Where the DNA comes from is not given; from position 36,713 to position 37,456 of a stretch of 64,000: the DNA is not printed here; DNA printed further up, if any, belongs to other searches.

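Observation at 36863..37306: Near-perfect 24-bp tandem repeat (7 units) encoding an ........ x8 protein; candidate length-variable contingency gene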

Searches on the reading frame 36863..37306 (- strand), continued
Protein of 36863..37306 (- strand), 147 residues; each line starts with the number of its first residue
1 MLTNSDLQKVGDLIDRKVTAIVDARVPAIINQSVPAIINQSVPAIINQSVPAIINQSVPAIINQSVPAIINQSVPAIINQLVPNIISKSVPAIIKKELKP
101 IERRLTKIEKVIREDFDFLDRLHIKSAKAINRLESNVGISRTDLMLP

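Call 26: find_homologous_proteins(query=A1, max_evalue=0.001)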
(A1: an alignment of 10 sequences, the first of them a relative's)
Query A1 (10 sequences) (107 aa, profile of the alignment): 27 proteins with E <= 0.001 among 8000 candidates.
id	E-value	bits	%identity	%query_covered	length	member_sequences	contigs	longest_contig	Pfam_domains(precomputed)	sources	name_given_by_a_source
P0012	3.9e-51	190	44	70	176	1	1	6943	-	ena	-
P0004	5.4e-39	151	51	66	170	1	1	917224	-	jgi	jgi:hypothetical protein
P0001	5.5e-36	141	86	100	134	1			-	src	-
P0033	6.1e-36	141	36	78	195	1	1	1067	-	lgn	-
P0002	2.0e-33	133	93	100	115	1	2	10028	-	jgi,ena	-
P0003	1.6e-30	124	100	100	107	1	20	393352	-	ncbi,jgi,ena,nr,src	ncbi:MAG TPA: hypothetical protein VJ327_07640 [Patescibacteria group bacterium]|nr:hypothetical pro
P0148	1.9e-25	107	48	56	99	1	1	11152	-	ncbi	-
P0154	1.7e-20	91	37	86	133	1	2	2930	-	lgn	-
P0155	4.0e-18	84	44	51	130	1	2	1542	-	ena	-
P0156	1.7e-15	75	36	61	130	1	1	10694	-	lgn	-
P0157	2.3e-15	75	54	43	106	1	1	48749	-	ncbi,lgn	-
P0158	1.3e-14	72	42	61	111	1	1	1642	-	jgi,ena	-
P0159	1.1e-13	69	33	61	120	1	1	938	-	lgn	-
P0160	1.5e-12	66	46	50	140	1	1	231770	-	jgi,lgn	jgi:hypothetical protein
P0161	1.8e-12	65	38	99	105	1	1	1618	-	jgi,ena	jgi:hypothetical protein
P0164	6.9e-12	63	30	96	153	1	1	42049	-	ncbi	-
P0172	1.3e-5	43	31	93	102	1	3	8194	-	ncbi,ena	ncbi:MAG: hypothetical protein AAB701_02015 [Patescibacteria group bacterium]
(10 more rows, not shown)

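Call 29: find_encoding_contigs(protein=P0160, flank=5000, max_places=2)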
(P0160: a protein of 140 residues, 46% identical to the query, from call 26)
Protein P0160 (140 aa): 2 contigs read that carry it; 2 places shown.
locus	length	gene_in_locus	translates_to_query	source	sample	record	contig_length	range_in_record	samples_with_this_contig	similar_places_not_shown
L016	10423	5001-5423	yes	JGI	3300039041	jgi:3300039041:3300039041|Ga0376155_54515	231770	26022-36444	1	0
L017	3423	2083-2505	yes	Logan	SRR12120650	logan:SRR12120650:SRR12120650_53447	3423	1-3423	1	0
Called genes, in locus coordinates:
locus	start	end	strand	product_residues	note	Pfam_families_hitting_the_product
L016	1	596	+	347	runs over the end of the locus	PF00044:Gp_dh_N, PF02800:Gp_dh_C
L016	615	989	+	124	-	-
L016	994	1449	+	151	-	PF02502:LacAB_rpiB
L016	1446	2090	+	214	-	PF00834:Ribul_P_3_epim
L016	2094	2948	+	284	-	PF13292:DXP_synthase_N, PF00456:Transketolase_N, PF00676:E1_dh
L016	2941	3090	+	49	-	-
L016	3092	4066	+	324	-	PF02779:Transket_pyr, PF02780:Transketolase_C, PF22613:Transketolase_C_1 (weak)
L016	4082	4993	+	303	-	PF01116:F_bP_aldolase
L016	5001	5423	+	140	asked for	-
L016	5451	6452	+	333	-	PF00294:PfkB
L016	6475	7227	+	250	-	PF01996:F420_ligase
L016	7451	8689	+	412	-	-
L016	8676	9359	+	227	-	PF18306:LDcluster4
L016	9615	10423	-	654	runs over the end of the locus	PF00270:DEAD (faint), PF04851:ResIII, PF17757:UvrB_inter, PF27431:UvrB_3rd, PF00271:Helicase_C, PF12344:UvrB, PF02151:UVR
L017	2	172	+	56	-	?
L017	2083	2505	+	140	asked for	-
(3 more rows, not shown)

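Call 30: find_encoding_contigs(protein=P0157, flank=5000, max_places=2)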
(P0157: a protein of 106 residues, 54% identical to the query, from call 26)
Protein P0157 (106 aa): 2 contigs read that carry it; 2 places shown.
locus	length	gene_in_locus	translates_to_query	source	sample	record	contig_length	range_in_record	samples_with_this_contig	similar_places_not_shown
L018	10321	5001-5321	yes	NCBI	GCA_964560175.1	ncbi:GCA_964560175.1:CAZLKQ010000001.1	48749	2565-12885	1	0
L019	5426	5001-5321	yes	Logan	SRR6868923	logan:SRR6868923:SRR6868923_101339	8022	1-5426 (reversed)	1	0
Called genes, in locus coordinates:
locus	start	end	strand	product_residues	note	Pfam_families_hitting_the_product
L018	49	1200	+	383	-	PF00579:tRNA-synt_1b, PF13275:S4_2 (faint), PF22421:SYY_C-terminal, PF01479:S4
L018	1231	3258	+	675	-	PF17191:RecG_wedge, PF01336:tRNA_anti-codon, PF04851:ResIII, PF00270:DEAD, PF00271:Helicase_C (weak), PF22590:Cas3-like_C_2 (faint), PF00271:Helicase_C, PF19833:RecG_dom3_C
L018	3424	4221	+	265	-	-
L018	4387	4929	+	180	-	PF03602:Cons_hypoth95, PF13649:Methyltransf_25 (weak)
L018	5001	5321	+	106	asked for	-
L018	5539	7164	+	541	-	PF01565:FAD_binding_4, PF02913:FAD-oxidase_C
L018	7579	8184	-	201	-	PF07884:VKOR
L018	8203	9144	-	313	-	PF13793:Pribosyltran_N, PF00156:Pribosyltran, PF14572:Pribosyl_synth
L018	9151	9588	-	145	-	PF00892:EamA (weak)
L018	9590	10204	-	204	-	-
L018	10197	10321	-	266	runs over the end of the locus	PF00215:OMPdecase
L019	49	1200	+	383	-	PF00579:tRNA-synt_1b, PF13275:S4_2 (faint), PF22421:SYY_C-terminal, PF01479:S4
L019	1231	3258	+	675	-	PF17191:RecG_wedge, PF01336:tRNA_anti-codon, PF04851:ResIII, PF00270:DEAD, PF00271:Helicase_C (weak), PF22590:Cas3-like_C_2 (faint), PF00271:Helicase_C, PF19833:RecG_dom3_C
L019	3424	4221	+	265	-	-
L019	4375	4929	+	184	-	PF03602:Cons_hypoth95, PF13649:Methyltransf_25 (weak)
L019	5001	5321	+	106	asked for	-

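Call 31: find_encoding_contigs(protein=P0164, flank=5000, max_places=2)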
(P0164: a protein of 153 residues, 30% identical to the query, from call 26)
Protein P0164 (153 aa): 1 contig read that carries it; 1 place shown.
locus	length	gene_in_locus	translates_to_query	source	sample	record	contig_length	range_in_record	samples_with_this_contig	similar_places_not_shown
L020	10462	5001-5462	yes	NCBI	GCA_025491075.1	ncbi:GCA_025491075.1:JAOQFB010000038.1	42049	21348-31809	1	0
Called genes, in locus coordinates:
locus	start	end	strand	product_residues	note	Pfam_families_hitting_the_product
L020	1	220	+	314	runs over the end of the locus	PF18075:FtsX_ECD, PF02687:FtsX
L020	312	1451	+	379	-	PF05257:CHAP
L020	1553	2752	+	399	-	PF00595:PDZ, PF17820:PDZ_6 (weak), PF03572:Peptidase_S41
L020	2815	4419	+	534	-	PF06418:CTP_synth_N, PF00117:GATase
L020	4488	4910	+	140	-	PF00072:Response_reg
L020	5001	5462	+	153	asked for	-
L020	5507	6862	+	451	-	-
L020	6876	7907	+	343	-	-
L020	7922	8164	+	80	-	-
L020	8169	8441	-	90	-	PF01016:Ribosomal_L27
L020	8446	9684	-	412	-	-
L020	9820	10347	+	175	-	PF08645:PNK3P (weak), PF00702:Hydrolase, PF13419:HAD_2 (weak), PF13242:Hydrolase_like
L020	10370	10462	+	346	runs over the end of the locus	PF03706:LPG_synthase_TM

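Call 32: find_encoding_contigs(protein=P0172, flank=5000, max_places=3)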
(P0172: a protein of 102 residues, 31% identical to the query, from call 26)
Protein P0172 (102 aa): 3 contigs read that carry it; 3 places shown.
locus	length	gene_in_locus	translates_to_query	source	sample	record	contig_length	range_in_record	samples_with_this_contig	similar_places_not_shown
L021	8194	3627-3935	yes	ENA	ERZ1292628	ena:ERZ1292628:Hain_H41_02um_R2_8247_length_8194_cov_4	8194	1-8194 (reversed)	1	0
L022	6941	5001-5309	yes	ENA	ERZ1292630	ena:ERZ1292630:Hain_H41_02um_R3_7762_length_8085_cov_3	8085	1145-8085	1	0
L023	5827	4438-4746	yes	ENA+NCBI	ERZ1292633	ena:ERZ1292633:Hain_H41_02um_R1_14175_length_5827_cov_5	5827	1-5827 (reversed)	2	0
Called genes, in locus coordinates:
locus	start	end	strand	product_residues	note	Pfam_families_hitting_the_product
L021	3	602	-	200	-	?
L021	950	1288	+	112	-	-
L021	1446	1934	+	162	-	-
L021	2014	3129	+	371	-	PF12146:Hydrolase_4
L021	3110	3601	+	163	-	PF00293:NUDIX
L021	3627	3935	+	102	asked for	-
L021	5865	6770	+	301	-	PF01636:APH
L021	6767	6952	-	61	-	-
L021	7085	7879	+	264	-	PF03413:PepSY (weak)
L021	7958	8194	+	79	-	?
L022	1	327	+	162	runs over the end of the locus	-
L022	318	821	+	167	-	-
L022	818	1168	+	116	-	-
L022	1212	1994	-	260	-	PF01978:TrmB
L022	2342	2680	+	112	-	-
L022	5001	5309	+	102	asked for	-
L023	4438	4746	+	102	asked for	-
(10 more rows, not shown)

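Call 37: find_related_loci(query=A3, collection=genome_contigs, flank=4000)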
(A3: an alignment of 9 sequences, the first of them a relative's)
Query A3 (99 aa) in genome_contigs; peptide patterns used: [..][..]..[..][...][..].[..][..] (x = any residue, [..] = any of these).
58 stretches matched a pattern; 10 encode a relative of the query (tblastn E <= 1e-3); 10 distinct loci.
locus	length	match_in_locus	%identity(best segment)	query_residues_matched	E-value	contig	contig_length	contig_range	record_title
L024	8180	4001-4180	68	3-62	3e-22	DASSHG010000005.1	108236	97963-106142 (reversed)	MAG TPA_asm: Candidatus Saccharimonadales bacterium isolate SMAG_U1053 k141_1565768, whole genome shotgun sequence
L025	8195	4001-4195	62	1-65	2e-21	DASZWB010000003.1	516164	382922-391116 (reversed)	MAG TPA_asm: Candidatus Saccharimonadales bacterium isolate SMAG_U6146 k141_694684, whole genome shotgun sequence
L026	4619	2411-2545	78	1-45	3e-18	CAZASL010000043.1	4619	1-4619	MAG TPA_asm: uncultured Candidatus Saccharibacteria bacterium isolate SRP200132_co1_490 genome assembly, contig: NODE_37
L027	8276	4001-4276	41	1-95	2e-16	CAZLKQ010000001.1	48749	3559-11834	MAG TPA_asm: uncultured Candidatus Saccharibacteria bacterium isolate SRP136066_co1_41 genome assembly, contig: NODE_460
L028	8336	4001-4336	38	5-98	1e-15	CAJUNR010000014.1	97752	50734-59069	MAG TPA_asm: uncultured Lachnospiraceae bacterium isolate MGBC159988 genome assembly, contig: MGBC159988.14, whole genom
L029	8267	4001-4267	40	21-97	1e-13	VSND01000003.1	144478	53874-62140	MAG: Lachnospiraceae bacterium isolate S9779_S26_bin.31 S9779_S26_S9779_S26_bin.31_contig_3, whole genome shotgun sequen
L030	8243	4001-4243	58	5-65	2e-13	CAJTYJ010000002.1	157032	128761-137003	MAG TPA_asm: uncultured Lachnospiraceae bacterium isolate MGBC114924 genome assembly, contig: MGBC114924.2, whole genome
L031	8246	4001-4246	42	21-98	3e-13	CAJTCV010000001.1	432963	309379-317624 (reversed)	Lachnospiraceae bacterium isolate B55_55_CC_H genome assembly, contig: MGBC000115.1, whole genome shotgun sequence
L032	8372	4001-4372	39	5-98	5e-13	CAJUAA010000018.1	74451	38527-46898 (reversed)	MAG TPA_asm: uncultured Lachnospiraceae bacterium isolate MGBC121754 genome assembly, contig: MGBC121754.18, whole genom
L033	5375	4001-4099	73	9-41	5e-11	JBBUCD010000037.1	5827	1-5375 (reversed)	MAG: Patescibacteria group bacterium isolate H41-bin162 H41_bin162_000000000037, whole genome shotgun sequence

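Call 42: predict_structure(alignment_id=A2)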
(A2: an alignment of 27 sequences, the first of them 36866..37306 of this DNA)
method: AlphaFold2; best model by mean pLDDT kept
length: 147 residues; sequences in the alignment: 27
mean_pLDDT: 87.3   pTM: 0.39
mean pLDDT of the five models: 87.3, 79.5, 78.2, 75.3, 69.3
residues with pLDDT >= 90: 63; 70-90: 79; 50-70: 4; < 50: 1
segments of 3 or more residues with pLDDT < 50: none
pLDDT, mean of each block of 10 residues (from residue 1): 87 90 85 83 82 81 87 92 91 94 97 97 92 82 66
secondary structure, 60 per line:
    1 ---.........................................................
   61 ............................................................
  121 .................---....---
elements in order: H4-137 H141-144

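Call 44: search_protein_families(library=pfam, proteins=[L029:11-409:+, L029:427-2643:+, L029:2674-3795:+, L029:4864-6519:+, L029:6758-7618:+, L024:2032-3000:+, L024:3002-3922:+, L024:4486-5493:+, L024:5601-6848:+], max_evalue=0.00001)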
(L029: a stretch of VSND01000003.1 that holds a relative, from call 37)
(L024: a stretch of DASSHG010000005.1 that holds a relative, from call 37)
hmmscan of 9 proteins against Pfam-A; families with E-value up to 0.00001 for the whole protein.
L029:11-409:+ (132 aa): 1 family
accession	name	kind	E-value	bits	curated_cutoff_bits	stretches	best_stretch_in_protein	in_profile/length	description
PF01450.25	KARI_C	-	1.3e-46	158.9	29.1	1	1-123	24-144/144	Ketol-acid reductoisomerase, C-terminal domain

L029:427-2643:+ (738 aa): 0 families

L029:2674-3795:+ (373 aa): 1 family
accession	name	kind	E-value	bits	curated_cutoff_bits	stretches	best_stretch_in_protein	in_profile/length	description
PF01757.29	Acyl_transf_3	-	4.6e-28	98.7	31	1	7-317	3-321/326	Acyltransferase domain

L029:4864-6519:+ (551 aa): 3 families
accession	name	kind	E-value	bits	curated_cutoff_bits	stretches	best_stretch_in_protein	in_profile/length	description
PF00682.25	HMGL-like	-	2e-72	244.2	29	1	31-305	3-256/260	HMGL-like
PF22615.1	IPMS_D2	-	5.7e-33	113.5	27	1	327-392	2-66/66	Alpha-isopropylmalate synthase, post-catalytic domain-like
PF08502.15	LeuA_dimer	-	5.6e-23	81.7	24.9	1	422-548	2-129/131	LeuA allosteric (dimerisation) domain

L029:6758-7618:+ (286 aa): 1 family
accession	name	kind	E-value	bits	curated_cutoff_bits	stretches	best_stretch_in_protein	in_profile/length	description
PF07486.17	Hydrolase_2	-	1.6e-28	99.7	27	1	181-284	1-100/100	Cell Wall Hydrolase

L024:2032-3000:+ (322 aa): 3 families
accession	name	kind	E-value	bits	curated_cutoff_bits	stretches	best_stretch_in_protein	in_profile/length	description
PF02779.29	Transket_pyr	-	6.9e-38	130.5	27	1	15-176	5-172/174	Transketolase, pyrimidine binding domain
PF02780.25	Transketolase_C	-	6.7e-37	126.6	25.9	1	189-309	1-124/124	Transketolase, C-terminal domain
PF22613.1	Transketolase_C_1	-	3.3e-08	34.1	27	1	191-305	2-113/113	Transketolase-like TK C-terminal domain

L024:3002-3922:+ (306 aa): 1 family
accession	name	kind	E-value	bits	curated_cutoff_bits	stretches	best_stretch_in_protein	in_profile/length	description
PF01116.26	F_bP_aldolase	-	3.1e-60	204.5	25.5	1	15-301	3-277/277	Fructose-bisphosphate aldolase class-II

L024:4486-5493:+ (335 aa): 1 family
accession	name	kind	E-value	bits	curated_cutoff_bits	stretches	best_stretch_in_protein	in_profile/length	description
PF00294.29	PfkB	-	8.4e-37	127.6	25.8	1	56-312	35-299/302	pfkB family carbohydrate kinase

L024:5601-6848:+ (415 aa): 0 families
